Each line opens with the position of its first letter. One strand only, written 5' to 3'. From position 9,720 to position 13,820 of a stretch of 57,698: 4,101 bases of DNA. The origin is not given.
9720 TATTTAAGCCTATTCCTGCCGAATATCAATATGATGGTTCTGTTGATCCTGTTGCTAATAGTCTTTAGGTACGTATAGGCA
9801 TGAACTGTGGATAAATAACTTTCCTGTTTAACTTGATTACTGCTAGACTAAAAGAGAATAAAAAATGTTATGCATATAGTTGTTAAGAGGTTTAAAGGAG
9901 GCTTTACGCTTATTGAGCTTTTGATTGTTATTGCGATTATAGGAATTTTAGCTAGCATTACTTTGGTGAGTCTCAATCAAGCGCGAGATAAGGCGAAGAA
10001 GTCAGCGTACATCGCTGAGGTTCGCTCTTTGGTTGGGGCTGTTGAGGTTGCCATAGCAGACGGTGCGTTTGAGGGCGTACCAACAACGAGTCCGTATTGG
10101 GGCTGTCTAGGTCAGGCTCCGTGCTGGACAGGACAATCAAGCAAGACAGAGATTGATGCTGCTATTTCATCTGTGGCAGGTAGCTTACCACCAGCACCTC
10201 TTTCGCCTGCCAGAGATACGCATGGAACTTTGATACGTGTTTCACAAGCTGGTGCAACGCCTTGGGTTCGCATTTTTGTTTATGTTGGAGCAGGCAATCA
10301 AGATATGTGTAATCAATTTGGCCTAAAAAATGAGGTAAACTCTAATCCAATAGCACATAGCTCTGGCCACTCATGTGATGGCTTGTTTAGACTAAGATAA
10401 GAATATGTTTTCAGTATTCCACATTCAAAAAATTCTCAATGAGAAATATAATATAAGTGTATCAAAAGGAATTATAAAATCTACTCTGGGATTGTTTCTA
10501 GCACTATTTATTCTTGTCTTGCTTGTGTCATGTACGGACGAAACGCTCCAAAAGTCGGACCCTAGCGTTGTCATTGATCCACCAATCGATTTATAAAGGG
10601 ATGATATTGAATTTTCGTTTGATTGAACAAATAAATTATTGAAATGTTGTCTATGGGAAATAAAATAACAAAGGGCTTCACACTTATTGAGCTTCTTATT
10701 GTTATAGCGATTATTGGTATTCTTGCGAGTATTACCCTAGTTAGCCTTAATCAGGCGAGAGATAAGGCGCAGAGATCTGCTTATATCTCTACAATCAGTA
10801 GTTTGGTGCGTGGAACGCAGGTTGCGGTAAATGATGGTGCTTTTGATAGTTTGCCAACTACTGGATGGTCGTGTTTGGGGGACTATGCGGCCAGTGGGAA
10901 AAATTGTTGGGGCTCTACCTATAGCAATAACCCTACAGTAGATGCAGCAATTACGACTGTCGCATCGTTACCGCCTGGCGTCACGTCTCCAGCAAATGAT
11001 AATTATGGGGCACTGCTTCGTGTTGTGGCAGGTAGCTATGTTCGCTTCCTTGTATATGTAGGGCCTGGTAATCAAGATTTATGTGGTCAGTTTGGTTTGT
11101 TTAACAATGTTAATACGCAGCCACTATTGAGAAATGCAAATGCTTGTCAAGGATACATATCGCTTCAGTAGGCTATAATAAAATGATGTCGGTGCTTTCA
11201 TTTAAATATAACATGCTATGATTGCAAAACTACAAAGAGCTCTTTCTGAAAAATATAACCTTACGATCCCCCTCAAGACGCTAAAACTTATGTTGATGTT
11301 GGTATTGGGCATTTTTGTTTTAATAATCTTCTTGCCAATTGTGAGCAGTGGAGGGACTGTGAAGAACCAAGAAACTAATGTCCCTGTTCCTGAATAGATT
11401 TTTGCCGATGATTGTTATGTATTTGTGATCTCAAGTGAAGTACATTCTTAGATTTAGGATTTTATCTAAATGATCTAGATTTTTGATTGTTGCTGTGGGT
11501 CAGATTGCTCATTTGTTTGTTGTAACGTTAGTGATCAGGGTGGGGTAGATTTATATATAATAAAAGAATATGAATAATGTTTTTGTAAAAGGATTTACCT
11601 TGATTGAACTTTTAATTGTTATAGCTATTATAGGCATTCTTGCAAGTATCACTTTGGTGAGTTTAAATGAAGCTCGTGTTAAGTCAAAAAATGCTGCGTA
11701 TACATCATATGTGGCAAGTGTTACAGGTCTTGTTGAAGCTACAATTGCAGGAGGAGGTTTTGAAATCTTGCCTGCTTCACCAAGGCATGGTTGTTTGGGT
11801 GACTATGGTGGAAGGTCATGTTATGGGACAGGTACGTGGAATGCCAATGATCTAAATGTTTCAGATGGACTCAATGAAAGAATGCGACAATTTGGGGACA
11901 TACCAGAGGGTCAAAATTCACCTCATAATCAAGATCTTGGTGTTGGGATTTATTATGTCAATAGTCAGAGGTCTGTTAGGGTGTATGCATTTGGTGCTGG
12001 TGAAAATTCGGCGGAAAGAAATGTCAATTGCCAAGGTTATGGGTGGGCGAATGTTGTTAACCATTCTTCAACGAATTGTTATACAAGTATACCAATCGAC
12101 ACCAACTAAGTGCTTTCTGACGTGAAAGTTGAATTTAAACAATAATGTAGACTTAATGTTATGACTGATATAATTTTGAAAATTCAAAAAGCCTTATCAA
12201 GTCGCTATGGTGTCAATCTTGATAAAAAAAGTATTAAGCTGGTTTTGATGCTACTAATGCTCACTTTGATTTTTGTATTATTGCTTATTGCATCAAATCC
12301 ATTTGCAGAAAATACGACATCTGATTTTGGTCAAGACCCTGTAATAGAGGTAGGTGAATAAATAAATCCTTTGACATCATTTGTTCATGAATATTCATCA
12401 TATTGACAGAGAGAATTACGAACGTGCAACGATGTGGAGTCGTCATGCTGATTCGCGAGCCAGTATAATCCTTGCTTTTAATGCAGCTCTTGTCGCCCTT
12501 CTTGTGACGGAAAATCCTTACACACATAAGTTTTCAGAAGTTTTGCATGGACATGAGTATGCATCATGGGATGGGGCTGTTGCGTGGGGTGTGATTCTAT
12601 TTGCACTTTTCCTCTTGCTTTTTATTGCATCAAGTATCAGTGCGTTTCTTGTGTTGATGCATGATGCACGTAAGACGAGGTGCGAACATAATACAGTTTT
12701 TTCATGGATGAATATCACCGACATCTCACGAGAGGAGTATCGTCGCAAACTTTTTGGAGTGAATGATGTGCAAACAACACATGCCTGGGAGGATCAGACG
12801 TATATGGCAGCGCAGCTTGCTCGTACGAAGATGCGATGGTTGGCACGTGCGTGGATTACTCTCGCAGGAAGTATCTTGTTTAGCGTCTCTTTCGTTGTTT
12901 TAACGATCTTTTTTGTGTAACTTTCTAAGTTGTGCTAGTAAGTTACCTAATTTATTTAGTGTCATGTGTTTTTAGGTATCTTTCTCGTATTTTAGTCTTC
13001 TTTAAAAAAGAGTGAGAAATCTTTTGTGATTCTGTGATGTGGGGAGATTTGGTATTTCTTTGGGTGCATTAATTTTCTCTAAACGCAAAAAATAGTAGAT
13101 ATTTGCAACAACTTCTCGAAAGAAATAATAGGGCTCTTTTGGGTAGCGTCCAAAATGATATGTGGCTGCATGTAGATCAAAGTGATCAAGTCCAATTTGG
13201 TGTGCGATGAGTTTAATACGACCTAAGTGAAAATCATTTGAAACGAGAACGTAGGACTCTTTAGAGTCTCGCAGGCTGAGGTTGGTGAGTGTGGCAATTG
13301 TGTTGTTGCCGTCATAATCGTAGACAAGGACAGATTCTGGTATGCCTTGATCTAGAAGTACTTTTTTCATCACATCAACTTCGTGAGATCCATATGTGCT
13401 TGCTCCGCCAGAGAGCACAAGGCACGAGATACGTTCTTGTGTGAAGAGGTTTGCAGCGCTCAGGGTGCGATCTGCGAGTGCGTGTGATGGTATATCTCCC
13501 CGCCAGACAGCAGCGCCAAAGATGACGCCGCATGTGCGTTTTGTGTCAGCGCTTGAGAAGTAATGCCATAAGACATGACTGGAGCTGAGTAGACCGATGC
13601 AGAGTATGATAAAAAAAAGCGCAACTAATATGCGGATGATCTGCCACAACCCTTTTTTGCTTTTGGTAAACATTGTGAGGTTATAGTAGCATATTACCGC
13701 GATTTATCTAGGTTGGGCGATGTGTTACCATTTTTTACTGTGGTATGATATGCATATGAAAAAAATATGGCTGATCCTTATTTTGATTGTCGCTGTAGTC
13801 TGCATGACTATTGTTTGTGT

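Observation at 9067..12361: Four tandem cassettes of 'type IV pilin + ~60-aa single-pass membrane protein'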

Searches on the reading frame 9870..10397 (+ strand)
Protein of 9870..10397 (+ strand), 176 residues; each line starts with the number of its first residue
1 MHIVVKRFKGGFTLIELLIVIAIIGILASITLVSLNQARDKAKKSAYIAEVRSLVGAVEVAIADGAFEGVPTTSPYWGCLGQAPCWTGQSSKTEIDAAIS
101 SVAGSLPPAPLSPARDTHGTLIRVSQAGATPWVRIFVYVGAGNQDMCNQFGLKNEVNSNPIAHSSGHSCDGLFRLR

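Call 5: search_protein_families(library=pfam, proteins=[window:9870-10397:+], max_evalue=1)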
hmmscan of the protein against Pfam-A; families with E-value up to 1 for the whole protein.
window:9870-10397:+ (176 aa): 2 families
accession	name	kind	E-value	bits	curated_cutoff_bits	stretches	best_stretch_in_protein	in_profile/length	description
PF07963.17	N_methyl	-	1.7e-08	34.1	21.2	1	9-31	4-26/27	Prokaryotic N-terminal methylation motif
PF13356.12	Arm-DNA-bind_3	-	0.19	12.3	27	0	31-44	52-65/83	Arm DNA-binding domain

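Call 67: predict_structure(alignment_id=A6)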
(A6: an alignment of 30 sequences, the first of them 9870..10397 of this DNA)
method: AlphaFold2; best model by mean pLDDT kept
length: 176 residues; sequences in the alignment: 30
mean_pLDDT: 87.6   pTM: 0.77
mean pLDDT of the five models: 87.6, 87.4, 86.8, 86.4, 85.4
residues with pLDDT >= 90: 114; 70-90: 47; 50-70: 14; < 50: 1
segments of 3 or more residues with pLDDT < 50: none
pLDDT, mean of each block of 10 residues (from residue 1): 70 90 95 93 96 95 94 80 84 91 91 93 90 93 92 66 75 91
secondary structure, 60 per line:
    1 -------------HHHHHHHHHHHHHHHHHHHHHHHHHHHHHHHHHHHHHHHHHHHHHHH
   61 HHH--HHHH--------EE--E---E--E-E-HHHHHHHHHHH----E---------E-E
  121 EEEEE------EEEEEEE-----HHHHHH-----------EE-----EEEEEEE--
elements in order: H14-63 H66-69 H93-103 E120-125 E132-138 H144-149 E168-174

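Call 70: fold_search(model_id=the predicted structure, library=pdb)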
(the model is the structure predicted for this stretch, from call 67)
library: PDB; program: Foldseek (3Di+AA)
matches with E <= 10: 33; with E <= 0.001: 0
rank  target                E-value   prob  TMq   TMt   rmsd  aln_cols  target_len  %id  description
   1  9iuf_A                2.9e-02  0.94  0.42  0.38   6.3       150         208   20  Cryo-EM structure of the type IVb pilus from enterotoxigenic Escherichia coli (released 2025-05-28)
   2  3s0t_A                8.4e-01  0.16  0.31  0.31   6.5       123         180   17  Crystal structure of the CofA Type IV pilin subunit from enterotoxigenic E. coli (released 2012-04-11)
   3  9j6x_C                3.7e+00  0.12  0.22  0.06   5.7        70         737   11  Cryo-EM structure of the rice isoamylase ISA1-ISA2 heterocomplex (released 2025-05-28)
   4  9om8_D                3.7e+00  0.04  0.16  0.13  10.6        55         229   18  Crystal structure of PprA S-F filament from Deinococcus radiodurans (released 2025-05-28)
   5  8imd_A                3.9e+00  0.04  0.16  0.14   9.6        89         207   11  Crystal structure of Cu/Zn Superoxide dismutase from Paenibacillus lautus (released 2024-01-17)
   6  9lfn_C                5.0e+00  0.10  0.23  0.06   4.8        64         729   14  Cryo-EM structure of the rice isoamylase ISA1-ISA2 heterocomplex incubated with Amylopectin (released 2025-05-28)
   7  2xga_A                5.0e+00  0.07  0.22  0.29   4.5        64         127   11  MTSL spin-labelled Shigella Flexneri Spa15 (released 2010-12-01)
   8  6a28_A                5.0e+00  0.03  0.15  0.12  10.0        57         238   19  Crystal structure of PprA W183R mutant form 2 (released 2018-12-26)
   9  1w02                  5.3e+00  0.02  0.17  0.22  12.2       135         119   10  Crystal structure of mutant enzyme Y16F/D103L of ketosteroid isomerase from Pseudomonas putida biotype B (released 2004-07-08)
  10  7pua_DR               5.6e+00  0.01  0.14  0.11   6.8        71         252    8  Middle assembly intermediate of the Trypanosoma brucei mitoribosomal small subunit (released 2022-03-02)
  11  3wy4_A                6.0e+00  0.03  0.17  0.06  11.0        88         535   11  Crystal structure of alpha-glucosidase mutant E271Q in complex with maltose (released 2015-06-10)
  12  7fjm                  6.0e+00  0.01  0.13  0.04  12.6        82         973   11  Cryo EM structure of lysosomal ATPase (released 2023-03-08)
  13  4i79_B                6.3e+00  0.04  0.13  0.08   3.8        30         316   17  Crystal structure of human NUP43 (released 2013-02-27)
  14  5y7z_A                6.3e+00  0.02  0.16  0.11   7.7        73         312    8  Complex structure of cyclin G-associated kinase with gefitinib (released 2018-08-29)
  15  2p9p_D                6.3e+00  0.01  0.18  0.13   9.4        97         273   16  Crystal Structure of bovine Arp2/3 complex co-crystallized with ADP (released 2007-05-29)
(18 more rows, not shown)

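Call 72: search_protein_families(library=ncbifam, proteins=[window:9870-10397:+], max_evalue=0.1)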
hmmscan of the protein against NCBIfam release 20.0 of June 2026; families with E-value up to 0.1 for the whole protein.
window:9870-10397:+ (176 aa): 14 families
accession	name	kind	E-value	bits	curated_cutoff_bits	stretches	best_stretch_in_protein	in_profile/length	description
TIGR01710.1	typeII_sec_gspG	equivalog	6.8e-09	35.9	88.85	1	11-61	2-52/134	type II secretion system major pseudopilin GspG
TIGR02532.1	IV_pilin_GFxxxE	domain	8.2e-09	34.9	16.3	1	10-32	2-24/24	prepilin-type N-terminal cleavage/methylation domain-containing protein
TIGR01708.2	typeII_sec_gspH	equivalog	1.4e-08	34.9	80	1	11-67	3-56/169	type II secretion system minor pseudopilin GspH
NF041775.1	typeIV_PilA_Myxo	equivalog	1.2e-07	31.9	400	1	10-57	11-58/214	type IV pilin protein PilA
NF007862.0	PRK10574.1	equivalog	5.4e-06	26.6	138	1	10-55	5-50/145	prepilin peptidase-dependent pilin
NF040999.1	pilin_ComGC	equivalog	7.9e-06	26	75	1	11-54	3-46/84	competence type IV pilus major pilin ComGC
NF041013.1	T4P_ComGE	equivalog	7.5e-05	22.8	49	1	11-45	5-39/83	competence type IV pilus minor pilin ComGE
TIGR02596.1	TIGR02596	subfamily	0.00028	21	70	1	12-39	1-28/196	Verru_Chthon cassette protein D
NF007800.0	PRK10506.1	equivalog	0.0005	19.9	158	1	9-53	8-52/163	prepilin peptidase-dependent protein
NF040982.1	ComGD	equivalog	0.0015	18.9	70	1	11-47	3-39/139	competence type IV pilus minor pilin ComGD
TIGR01711.1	gspJ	equivalog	0.0039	17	64.85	1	10-52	1-47/192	type II secretion system minor pseudopilin GspJ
TIGR01707.1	gspI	equivalog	0.01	16.3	44.35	1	11-40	1-30/101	type II secretion system minor pseudopilin GspI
TIGR02599.1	TIGR02599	subfamily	0.068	12.4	256.5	1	11-44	1-34/361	Verru_Chthon cassette protein C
NF041002.1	pilin_ComGF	equivalog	0.095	12.9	80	0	11-42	3-34/139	competence type IV pilus minor pilin ComGF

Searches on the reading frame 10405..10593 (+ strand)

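Call 5: search_protein_families(library=pfam, proteins=[window:10405-10593:+], max_evalue=1)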
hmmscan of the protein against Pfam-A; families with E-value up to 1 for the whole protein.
window:10405-10593:+ (63 aa): 2 families
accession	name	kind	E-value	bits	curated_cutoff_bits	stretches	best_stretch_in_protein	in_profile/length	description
PF04418.17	DUF543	-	0.0041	17.4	24.1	1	8-40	15-47/75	Domain of unknown function (DUF543)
PF14851.11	FAM176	-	0.014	15.7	31.5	1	27-52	31-56/152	FAM176 family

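Call 72: search_protein_families(library=ncbifam, proteins=[window:10405-10593:+], max_evalue=0.1)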
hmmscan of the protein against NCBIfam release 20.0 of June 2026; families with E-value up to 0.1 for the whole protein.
window:10405-10593:+ (63 aa): 0 families

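Call 82: search_protein_families(library=padloc, proteins=[window:10405-10593:+], max_evalue=0.1)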
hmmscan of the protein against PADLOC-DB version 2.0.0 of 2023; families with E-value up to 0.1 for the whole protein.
window:10405-10593:+ (63 aa): 2 families
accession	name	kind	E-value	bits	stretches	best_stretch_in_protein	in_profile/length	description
PDLC02362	PycTM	-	0.0011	17.8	1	3-42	33-73/74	-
PDLC02364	PycTM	-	0.025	13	1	9-43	123-156/160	-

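Call 83: search_protein_families(library=phrogs, proteins=[window:10405-10593:+], max_evalue=0.1)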
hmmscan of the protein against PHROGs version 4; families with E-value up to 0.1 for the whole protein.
window:10405-10593:+ (63 aa): 2 families
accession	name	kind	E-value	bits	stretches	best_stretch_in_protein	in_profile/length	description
phrog_200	-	other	0.03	14.4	1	4-45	65-102/379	lipoprotein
phrog_456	-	lysis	0.039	14.7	1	25-60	8-41/102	Rz-like spanin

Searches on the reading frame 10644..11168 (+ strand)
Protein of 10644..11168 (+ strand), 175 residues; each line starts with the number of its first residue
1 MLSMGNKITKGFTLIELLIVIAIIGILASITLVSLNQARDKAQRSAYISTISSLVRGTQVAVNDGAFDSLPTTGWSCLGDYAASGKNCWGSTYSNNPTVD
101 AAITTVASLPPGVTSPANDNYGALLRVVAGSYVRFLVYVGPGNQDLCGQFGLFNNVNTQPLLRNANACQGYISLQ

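Call 5: search_protein_families(library=pfam, proteins=[window:10644-11168:+], max_evalue=1)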
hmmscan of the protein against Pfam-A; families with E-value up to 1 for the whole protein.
window:10644-11168:+ (175 aa): 2 families
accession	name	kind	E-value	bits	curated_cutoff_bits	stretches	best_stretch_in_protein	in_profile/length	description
PF07963.17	N_methyl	-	1.2e-08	34.6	21.2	1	10-31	5-26/27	Prokaryotic N-terminal methylation motif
PF14221.11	DUF4330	-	0.14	12.7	27.6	1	11-63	13-65/167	Domain of unknown function (DUF4330)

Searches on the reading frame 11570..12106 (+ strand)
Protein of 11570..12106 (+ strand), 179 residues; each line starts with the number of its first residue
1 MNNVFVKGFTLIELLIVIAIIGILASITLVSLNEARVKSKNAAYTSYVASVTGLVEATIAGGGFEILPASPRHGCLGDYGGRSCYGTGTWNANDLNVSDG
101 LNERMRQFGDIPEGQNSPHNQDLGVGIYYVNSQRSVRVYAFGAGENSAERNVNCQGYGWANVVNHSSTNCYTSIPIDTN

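Call 5: search_protein_families(library=pfam, proteins=[window:11570-12106:+], max_evalue=1)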
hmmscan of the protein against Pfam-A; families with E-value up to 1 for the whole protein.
window:11570-12106:+ (179 aa): 2 families
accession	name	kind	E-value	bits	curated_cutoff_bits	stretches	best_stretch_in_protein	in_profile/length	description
PF07963.17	N_methyl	-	2.1e-07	30.6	21.2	1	7-28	5-26/27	Prokaryotic N-terminal methylation motif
PF04284.18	DUF441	-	0.013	15.9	26.5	1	12-71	45-104/139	Protein of unknown function (DUF441)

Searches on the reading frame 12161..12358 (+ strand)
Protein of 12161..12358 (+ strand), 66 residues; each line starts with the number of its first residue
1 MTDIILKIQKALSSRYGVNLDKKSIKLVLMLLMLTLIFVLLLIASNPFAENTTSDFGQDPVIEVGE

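Call 5: search_protein_families(library=pfam, proteins=[window:12161-12358:+], max_evalue=1)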
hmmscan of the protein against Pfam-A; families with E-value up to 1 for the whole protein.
window:12161-12358:+ (66 aa): 1 family
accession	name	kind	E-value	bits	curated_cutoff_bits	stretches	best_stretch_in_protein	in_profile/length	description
PF10292.15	7TM_GPCR_Srab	-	0.018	14.4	21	1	8-53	215-260/324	Serpentine type 7TM GPCR receptor class ab chemoreceptor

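Call 65: predict_structure(alignment_id=A7)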
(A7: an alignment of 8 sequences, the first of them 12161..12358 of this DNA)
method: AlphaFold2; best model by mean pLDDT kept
length: 66 residues; sequences in the alignment: 8
mean_pLDDT: 71.1   pTM: 0.39
mean pLDDT of the five models: 71.1, 69.8, 69.6, 69.2, 67.8
residues with pLDDT >= 90: 8; 70-90: 30; 50-70: 26; < 50: 2
segments of 3 or more residues with pLDDT < 50: none
pLDDT, mean of each block of 10 residues (from residue 1): 71 72 80 91 70 54 54
secondary structure, 60 per line:
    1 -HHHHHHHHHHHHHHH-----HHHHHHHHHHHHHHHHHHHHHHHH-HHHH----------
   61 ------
elements in order: H2-16 H22-45 H47-50

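Call 72: search_protein_families(library=ncbifam, proteins=[window:12161-12358:+], max_evalue=0.1)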
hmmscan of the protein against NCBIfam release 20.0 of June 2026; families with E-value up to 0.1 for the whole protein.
window:12161-12358:+ (66 aa): 0 families

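Call 82: search_protein_families(library=padloc, proteins=[window:12161-12358:+], max_evalue=0.1)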
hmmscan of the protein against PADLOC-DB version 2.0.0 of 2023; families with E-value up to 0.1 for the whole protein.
window:12161-12358:+ (66 aa): 0 families

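Call 83: search_protein_families(library=phrogs, proteins=[window:12161-12358:+], max_evalue=0.1)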
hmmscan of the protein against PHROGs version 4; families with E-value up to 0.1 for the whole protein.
window:12161-12358:+ (66 aa): 0 families

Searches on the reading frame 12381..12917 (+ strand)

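Call 5: search_protein_families(library=pfam, proteins=[window:12381-12917:+], max_evalue=1)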
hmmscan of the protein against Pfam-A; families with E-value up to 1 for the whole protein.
window:12381-12917:+ (179 aa): 3 families
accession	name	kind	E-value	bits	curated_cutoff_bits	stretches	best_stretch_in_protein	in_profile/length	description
PF18967.5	PycTM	-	2.8e-06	28.1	27.2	1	65-161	5-104/107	Pycsar effector protein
PF04241.20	DUF423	-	0.17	12.6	25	1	143-176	37-72/86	Protein of unknown function (DUF423)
PF17561.7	TssO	-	0.26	11.9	29.2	1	74-123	10-58/148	Type VI secretion system, TssO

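Call 82: search_protein_families(library=padloc, proteins=[window:12381-12917:+], max_evalue=0.1)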
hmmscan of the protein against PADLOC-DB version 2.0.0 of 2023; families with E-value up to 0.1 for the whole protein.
window:12381-12917:+ (179 aa): 9 families
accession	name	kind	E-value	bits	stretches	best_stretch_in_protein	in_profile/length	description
PDLC02364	PycTM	-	1.1e-19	69.4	1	12-173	12-154/160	-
PDLC02363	PycTM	-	1.5e-14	52.1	1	12-173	12-152/154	-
PDLC02365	PycTM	-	2.4e-13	48.7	1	13-176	9-160/165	-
PDLC00700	Effector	-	3.1e-09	35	1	24-175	23-167/173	2TM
PDLC00711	Effector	-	4.2e-08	31.6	1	13-169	15-155/164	2TM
PDLC00678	Effector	-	1.5e-06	26.3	1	25-176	30-175/184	2TM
PDLC00668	Effector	-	2e-06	25.8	1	11-176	16-179/184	2TM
PDLC00685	Effector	-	0.00015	19.6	1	11-172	23-167/174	2TM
PDLC02758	PbeD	-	0.016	13.1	1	85-123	35-73/152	PbeD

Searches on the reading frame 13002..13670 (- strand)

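Call 87: search_protein_families(library=pfam, proteins=[window:13002-13670:-], max_evalue=0.001)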
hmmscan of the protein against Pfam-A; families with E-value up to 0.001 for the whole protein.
window:13002-13670:- (222 aa): 1 family
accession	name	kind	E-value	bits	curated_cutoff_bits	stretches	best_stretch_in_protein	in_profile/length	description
PF02698.23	DUF218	-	5.3e-15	55.9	27.6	1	49-188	4-132/133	DUF218 domain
